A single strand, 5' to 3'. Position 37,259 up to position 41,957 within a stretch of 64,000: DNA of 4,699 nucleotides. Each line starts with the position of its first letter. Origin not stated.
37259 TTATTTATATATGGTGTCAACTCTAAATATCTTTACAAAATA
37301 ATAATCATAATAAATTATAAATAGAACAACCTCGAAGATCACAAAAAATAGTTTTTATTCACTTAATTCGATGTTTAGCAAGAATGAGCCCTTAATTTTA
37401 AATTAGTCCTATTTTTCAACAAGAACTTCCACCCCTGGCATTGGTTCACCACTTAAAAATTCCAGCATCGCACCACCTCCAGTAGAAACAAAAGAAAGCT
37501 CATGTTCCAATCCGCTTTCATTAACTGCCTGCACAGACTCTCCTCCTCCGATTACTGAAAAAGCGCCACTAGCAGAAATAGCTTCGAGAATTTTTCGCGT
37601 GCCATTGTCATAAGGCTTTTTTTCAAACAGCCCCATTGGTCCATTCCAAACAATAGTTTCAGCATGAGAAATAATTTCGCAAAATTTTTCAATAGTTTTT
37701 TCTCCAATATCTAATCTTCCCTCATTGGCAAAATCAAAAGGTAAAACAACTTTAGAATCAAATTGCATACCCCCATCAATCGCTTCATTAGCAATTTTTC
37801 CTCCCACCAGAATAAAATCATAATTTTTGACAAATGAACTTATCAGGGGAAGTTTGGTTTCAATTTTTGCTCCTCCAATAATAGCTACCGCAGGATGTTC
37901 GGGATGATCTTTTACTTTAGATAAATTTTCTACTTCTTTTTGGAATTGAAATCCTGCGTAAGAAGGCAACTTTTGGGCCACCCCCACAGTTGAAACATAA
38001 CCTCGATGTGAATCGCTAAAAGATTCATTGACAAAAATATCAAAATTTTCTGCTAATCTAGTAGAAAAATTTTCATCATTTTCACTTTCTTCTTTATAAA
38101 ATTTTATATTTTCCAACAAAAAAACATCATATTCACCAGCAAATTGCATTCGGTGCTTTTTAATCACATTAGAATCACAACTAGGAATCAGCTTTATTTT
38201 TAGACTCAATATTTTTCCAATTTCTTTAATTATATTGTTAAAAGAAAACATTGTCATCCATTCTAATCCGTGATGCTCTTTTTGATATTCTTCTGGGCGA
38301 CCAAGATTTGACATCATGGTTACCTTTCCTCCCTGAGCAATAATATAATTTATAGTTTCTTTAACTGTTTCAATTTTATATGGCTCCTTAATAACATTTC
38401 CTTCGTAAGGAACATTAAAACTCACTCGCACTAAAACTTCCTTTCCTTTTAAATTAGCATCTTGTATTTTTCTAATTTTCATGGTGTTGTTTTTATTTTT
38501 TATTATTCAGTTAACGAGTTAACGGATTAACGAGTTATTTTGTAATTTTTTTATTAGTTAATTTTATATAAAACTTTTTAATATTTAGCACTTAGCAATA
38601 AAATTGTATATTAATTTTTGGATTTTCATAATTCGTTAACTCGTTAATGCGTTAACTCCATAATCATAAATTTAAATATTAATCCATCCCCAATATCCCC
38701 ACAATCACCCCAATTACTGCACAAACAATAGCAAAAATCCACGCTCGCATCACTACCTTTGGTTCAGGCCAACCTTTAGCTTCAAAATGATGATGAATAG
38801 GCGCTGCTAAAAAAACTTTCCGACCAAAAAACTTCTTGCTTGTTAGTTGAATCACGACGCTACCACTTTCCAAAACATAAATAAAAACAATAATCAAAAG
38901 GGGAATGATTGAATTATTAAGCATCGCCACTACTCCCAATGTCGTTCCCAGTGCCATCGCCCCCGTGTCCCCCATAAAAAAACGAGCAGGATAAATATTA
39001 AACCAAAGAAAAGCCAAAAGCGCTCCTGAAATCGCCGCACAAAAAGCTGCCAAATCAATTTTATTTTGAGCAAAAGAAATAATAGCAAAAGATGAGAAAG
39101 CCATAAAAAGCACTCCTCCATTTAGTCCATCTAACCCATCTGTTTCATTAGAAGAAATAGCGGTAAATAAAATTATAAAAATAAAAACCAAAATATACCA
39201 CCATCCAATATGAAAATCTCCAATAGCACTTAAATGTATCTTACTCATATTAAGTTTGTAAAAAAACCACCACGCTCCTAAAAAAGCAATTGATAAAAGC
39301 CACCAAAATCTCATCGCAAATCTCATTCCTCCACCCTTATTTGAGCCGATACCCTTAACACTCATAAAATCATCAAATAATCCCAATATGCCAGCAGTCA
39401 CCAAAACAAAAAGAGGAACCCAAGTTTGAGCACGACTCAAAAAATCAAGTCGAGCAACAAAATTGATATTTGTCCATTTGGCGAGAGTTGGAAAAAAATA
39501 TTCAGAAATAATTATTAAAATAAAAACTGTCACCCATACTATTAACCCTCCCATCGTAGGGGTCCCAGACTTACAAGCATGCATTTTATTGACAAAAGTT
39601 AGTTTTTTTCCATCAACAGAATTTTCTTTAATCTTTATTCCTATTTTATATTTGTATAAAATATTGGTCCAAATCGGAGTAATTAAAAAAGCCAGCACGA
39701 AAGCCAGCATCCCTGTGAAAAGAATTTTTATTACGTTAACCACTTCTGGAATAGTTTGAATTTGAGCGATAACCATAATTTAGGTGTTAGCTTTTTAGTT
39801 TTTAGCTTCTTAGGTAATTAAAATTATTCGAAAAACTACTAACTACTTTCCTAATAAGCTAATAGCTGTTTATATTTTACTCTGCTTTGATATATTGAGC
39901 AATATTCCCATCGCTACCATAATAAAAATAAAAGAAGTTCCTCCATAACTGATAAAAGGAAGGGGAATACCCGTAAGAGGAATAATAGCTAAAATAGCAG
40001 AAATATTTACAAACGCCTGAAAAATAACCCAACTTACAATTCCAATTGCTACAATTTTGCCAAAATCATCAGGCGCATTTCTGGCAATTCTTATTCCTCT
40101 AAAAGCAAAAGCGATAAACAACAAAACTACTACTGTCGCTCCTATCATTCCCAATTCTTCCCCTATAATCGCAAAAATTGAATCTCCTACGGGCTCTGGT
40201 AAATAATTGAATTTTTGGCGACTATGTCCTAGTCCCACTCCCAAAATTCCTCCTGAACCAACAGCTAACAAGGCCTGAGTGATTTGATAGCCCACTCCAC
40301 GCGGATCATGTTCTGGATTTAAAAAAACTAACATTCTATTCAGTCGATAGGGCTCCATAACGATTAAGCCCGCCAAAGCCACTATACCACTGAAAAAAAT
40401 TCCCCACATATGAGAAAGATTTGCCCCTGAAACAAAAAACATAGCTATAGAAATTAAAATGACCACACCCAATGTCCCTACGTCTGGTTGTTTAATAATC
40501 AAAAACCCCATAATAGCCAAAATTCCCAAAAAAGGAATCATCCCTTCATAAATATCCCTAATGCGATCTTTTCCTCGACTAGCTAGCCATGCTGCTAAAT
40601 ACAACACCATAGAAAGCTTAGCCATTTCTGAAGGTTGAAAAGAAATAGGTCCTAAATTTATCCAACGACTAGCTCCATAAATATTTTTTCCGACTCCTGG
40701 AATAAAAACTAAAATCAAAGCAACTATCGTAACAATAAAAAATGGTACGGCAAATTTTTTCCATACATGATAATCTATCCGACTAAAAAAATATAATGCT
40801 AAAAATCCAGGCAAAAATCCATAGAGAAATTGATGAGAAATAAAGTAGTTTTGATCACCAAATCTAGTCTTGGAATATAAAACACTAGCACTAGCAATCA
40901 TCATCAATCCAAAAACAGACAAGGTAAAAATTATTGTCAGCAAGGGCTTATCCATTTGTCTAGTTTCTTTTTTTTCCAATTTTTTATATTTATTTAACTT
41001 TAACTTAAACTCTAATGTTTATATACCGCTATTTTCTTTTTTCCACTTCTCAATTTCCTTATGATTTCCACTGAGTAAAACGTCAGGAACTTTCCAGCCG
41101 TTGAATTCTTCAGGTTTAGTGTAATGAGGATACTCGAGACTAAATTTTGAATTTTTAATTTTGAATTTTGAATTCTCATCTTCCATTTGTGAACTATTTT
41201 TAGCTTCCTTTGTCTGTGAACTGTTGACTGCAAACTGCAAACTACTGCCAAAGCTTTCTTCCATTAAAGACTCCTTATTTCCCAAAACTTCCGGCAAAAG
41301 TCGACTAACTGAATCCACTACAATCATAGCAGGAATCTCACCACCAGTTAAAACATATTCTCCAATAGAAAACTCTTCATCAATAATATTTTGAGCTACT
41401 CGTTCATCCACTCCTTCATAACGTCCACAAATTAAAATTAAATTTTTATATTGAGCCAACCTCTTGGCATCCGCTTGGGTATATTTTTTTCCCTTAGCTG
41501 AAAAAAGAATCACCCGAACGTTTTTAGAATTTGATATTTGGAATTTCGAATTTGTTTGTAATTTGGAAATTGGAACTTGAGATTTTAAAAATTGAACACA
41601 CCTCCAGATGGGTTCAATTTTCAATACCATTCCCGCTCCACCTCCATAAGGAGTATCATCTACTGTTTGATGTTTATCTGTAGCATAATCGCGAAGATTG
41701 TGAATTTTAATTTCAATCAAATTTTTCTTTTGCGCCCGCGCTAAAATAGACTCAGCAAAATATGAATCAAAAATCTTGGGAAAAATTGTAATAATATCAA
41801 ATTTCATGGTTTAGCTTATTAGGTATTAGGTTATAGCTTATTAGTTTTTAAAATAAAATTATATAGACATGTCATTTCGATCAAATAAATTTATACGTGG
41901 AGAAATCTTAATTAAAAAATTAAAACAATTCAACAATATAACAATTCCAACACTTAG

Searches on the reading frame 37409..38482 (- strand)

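Call 104: search_protein_families(library=pfam, proteins=[window:37409-38482:-], max_evalue=0.00001)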
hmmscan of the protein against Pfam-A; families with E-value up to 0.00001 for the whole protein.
window:37409-38482:- (357 aa): 1 family
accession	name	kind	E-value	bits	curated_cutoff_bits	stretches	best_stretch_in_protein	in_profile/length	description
PF00162.24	PGK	-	3e-97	326.4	27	2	6-232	1-218/379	Phosphoglycerate kinase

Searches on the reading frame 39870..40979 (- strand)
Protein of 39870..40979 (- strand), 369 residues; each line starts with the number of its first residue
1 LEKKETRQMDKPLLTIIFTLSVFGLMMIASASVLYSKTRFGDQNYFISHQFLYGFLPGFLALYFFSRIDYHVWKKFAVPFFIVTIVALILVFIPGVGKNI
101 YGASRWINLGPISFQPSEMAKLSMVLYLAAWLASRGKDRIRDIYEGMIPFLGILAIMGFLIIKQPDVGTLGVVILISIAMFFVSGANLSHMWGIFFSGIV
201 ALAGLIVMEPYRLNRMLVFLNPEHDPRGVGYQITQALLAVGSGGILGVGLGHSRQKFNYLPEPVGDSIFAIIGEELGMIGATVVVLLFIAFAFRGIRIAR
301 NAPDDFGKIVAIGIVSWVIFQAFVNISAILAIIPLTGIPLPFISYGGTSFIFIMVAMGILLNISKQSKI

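Call 104: search_protein_families(library=pfam, proteins=[window:39870-40979:-], max_evalue=0.00001)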
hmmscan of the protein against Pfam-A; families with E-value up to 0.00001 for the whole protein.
window:39870-40979:- (369 aa): 1 family
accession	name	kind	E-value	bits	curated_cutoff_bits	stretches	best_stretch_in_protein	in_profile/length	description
PF01098.24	FTSW_RODA_SPOVE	-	1.9e-110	369.7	26.4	1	14-368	4-355/356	Cell cycle protein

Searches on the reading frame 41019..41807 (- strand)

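Call 105: search_protein_families(library=pfam, proteins=[window:41019-41807:-], max_evalue=0.00001)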
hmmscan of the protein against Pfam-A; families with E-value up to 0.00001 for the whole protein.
window:41019-41807:- (262 aa): 1 family
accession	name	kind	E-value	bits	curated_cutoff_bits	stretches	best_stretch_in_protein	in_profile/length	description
PF01746.26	tRNA_m1G_MT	-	1.3e-57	195.2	27.3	2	23-197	2-156/195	tRNA (Guanine-1)-methyltransferase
